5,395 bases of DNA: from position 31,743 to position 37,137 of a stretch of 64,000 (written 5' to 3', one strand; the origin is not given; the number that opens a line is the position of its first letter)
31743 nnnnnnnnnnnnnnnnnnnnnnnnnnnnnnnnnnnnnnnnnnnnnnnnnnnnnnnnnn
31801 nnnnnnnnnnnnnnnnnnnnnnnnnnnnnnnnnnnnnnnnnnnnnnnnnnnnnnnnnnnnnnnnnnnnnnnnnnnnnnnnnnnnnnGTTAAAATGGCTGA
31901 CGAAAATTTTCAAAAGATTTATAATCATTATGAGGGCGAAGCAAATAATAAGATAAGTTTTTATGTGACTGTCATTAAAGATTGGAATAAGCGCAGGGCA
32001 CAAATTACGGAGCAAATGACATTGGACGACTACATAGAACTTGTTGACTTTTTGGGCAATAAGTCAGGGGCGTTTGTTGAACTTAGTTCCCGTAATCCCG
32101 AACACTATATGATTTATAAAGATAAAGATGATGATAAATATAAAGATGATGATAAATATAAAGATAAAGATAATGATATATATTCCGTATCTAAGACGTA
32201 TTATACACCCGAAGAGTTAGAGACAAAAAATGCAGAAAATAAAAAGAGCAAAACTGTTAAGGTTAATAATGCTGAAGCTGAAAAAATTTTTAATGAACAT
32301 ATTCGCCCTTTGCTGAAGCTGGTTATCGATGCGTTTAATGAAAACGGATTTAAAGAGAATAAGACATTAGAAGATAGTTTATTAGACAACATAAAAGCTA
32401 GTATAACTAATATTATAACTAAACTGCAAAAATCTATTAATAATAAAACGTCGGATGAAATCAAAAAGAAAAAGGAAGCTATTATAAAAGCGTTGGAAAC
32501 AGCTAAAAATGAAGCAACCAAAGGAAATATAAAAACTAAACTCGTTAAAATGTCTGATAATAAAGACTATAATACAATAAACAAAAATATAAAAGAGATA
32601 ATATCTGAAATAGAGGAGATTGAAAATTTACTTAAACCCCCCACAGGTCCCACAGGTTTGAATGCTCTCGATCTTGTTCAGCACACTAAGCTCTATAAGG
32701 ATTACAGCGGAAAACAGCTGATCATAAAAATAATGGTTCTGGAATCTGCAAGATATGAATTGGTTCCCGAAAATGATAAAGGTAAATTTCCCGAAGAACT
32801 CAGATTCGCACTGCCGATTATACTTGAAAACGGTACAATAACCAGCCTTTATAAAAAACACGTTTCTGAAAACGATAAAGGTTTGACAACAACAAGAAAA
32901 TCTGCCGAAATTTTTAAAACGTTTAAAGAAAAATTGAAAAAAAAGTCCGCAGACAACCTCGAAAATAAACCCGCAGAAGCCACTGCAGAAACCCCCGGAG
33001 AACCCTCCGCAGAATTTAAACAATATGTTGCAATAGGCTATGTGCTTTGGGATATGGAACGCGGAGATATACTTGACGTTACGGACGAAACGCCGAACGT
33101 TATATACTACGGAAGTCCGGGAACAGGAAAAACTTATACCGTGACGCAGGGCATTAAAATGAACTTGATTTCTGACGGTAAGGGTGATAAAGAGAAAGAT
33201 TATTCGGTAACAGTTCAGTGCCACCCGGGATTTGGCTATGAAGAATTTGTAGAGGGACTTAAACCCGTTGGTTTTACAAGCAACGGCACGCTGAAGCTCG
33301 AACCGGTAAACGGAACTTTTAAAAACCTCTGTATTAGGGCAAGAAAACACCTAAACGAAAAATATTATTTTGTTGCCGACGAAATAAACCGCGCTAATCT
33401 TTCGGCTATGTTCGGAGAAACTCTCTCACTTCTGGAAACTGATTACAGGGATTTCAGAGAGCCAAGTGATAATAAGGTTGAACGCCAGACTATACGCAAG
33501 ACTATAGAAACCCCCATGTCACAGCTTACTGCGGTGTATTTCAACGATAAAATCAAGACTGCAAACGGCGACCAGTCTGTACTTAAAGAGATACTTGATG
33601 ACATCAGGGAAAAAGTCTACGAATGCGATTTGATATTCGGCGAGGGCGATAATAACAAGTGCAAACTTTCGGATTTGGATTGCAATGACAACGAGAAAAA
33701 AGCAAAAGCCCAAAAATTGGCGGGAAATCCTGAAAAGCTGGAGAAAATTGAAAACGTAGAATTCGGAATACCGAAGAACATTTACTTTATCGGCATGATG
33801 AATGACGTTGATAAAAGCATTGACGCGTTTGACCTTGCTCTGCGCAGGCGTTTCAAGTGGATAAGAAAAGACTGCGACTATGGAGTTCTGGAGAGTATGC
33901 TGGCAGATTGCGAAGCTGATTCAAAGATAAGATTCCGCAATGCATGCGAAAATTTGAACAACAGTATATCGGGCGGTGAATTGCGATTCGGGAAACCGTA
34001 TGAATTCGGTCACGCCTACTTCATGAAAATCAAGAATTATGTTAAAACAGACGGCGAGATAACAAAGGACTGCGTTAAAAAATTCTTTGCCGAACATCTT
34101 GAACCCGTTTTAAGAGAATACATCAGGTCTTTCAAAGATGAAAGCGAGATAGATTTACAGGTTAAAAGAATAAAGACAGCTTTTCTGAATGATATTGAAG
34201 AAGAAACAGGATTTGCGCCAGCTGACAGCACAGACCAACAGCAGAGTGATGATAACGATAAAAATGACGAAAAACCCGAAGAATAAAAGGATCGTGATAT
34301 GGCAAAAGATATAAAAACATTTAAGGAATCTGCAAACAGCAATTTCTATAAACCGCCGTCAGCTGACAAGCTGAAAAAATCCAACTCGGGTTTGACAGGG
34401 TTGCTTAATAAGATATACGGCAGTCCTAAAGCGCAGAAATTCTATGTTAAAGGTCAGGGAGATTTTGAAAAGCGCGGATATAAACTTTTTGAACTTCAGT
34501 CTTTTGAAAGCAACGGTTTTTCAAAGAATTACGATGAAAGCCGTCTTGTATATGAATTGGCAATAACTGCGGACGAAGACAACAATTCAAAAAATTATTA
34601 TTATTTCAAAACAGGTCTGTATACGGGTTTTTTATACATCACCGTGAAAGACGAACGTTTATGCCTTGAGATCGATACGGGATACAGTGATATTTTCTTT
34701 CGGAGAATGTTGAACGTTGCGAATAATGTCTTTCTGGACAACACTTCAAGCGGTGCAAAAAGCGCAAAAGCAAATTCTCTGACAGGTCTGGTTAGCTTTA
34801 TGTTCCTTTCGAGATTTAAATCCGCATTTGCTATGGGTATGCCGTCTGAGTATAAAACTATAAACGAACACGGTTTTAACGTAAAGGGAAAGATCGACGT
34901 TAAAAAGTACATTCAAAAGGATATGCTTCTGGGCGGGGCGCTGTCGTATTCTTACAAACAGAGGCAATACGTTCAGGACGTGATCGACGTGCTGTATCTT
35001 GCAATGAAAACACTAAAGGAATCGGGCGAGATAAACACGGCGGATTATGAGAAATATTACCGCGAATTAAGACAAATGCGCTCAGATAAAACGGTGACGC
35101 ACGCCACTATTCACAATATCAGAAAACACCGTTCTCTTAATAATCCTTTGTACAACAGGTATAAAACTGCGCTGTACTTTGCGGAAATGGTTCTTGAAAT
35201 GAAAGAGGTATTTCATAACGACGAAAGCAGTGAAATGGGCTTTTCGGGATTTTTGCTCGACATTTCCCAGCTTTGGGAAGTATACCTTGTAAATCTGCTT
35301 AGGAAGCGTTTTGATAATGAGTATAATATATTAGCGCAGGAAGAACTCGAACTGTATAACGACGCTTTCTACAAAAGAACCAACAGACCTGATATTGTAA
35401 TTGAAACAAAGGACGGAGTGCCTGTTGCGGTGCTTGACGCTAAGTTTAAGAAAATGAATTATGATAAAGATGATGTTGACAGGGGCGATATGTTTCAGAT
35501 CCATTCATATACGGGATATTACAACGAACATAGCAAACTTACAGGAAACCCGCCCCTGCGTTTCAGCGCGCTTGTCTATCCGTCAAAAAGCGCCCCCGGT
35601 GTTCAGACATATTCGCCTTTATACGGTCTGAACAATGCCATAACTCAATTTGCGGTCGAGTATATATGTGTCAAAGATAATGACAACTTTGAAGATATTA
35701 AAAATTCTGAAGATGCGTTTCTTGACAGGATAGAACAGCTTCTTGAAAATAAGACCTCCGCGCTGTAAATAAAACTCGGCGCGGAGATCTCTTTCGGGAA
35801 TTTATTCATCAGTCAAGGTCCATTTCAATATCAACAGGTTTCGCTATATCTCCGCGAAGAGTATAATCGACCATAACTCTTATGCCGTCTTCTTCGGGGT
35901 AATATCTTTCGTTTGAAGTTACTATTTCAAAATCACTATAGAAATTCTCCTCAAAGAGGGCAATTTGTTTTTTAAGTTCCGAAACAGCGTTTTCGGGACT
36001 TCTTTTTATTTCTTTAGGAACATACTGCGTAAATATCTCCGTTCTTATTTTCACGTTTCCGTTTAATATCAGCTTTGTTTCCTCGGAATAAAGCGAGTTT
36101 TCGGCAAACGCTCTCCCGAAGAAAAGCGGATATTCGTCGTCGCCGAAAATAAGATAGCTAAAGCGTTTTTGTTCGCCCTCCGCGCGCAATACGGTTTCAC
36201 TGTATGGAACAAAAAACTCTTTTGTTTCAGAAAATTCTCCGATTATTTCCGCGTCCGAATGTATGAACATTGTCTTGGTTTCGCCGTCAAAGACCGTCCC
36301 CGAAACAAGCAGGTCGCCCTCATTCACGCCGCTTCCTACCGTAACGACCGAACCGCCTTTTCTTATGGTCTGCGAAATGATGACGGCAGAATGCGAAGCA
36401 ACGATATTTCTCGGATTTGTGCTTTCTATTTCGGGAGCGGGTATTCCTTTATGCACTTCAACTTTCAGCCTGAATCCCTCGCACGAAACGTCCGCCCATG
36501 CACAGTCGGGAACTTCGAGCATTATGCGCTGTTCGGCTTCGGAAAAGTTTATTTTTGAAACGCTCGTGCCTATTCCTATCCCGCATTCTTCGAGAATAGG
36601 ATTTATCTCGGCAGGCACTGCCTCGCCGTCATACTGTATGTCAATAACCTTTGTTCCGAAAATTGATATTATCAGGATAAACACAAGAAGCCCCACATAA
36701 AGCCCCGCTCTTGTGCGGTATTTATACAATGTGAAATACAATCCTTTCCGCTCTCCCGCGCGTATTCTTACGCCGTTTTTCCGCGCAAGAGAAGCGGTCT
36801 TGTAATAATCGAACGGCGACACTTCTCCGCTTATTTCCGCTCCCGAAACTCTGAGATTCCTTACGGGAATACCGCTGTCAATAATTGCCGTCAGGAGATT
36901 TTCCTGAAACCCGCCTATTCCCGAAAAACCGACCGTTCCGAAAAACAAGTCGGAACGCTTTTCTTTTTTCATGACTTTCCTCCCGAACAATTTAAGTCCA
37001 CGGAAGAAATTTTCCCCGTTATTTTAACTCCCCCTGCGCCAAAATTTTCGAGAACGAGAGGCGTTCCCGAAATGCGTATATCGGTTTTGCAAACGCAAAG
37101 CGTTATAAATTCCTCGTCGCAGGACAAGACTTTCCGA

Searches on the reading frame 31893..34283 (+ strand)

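Call 106: search_protein_families(library=pfam, proteins=[window:31893-34283:+], max_evalue=0.0001)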
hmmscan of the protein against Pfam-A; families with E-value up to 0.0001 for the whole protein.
window:31893-34283:+ (797 aa): 1 family
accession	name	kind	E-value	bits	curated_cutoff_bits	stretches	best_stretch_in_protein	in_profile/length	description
PF07728.20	AAA_5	-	4.3e-08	33.7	22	1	402-522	1-98/139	AAA domain (dynein-related subfamily)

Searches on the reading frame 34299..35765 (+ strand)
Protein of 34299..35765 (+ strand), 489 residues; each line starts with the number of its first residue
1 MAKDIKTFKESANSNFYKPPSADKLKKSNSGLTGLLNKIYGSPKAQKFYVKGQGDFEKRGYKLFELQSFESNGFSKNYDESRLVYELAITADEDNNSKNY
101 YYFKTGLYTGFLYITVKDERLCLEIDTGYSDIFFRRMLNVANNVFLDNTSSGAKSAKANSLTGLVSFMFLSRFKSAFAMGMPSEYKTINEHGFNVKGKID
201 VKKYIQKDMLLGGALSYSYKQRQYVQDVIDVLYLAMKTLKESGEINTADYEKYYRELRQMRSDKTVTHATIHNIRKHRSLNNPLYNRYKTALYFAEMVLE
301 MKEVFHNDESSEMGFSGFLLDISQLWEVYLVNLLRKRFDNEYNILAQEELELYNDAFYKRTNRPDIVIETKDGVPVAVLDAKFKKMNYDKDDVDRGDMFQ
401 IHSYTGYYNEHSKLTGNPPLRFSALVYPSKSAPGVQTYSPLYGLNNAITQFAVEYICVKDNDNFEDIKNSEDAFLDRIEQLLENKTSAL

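Call 106: search_protein_families(library=pfam, proteins=[window:34299-35765:+], max_evalue=0.0001)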
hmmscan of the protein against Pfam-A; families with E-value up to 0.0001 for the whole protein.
window:34299-35765:+ (489 aa): 1 family
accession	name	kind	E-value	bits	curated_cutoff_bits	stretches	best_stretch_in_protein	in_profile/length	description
PF10117.15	McrBC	-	1.6e-32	113.2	23.9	1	132-413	32-312/318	McrBC 5-methylcytosine restriction system component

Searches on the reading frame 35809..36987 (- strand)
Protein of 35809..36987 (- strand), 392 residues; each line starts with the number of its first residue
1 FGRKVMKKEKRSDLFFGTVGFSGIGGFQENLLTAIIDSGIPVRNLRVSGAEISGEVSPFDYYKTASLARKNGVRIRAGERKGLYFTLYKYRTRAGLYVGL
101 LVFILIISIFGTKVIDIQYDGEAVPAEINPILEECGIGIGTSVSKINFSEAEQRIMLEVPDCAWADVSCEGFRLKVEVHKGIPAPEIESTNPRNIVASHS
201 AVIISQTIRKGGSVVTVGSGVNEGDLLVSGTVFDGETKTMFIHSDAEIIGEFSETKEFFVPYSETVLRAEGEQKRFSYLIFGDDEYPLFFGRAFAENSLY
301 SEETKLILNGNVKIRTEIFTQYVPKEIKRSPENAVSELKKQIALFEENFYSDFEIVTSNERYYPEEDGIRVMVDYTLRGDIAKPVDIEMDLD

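Call 106: search_protein_families(library=pfam, proteins=[window:35809-36987:-], max_evalue=0.0001)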
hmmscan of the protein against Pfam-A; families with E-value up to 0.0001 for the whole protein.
window:35809-36987:- (392 aa): 1 family
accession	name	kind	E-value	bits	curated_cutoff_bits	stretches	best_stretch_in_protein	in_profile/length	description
PF06898.16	YqfD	-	5.5e-69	233.3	25.2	1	15-381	3-379/379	Putative stage IV sporulation protein YqfD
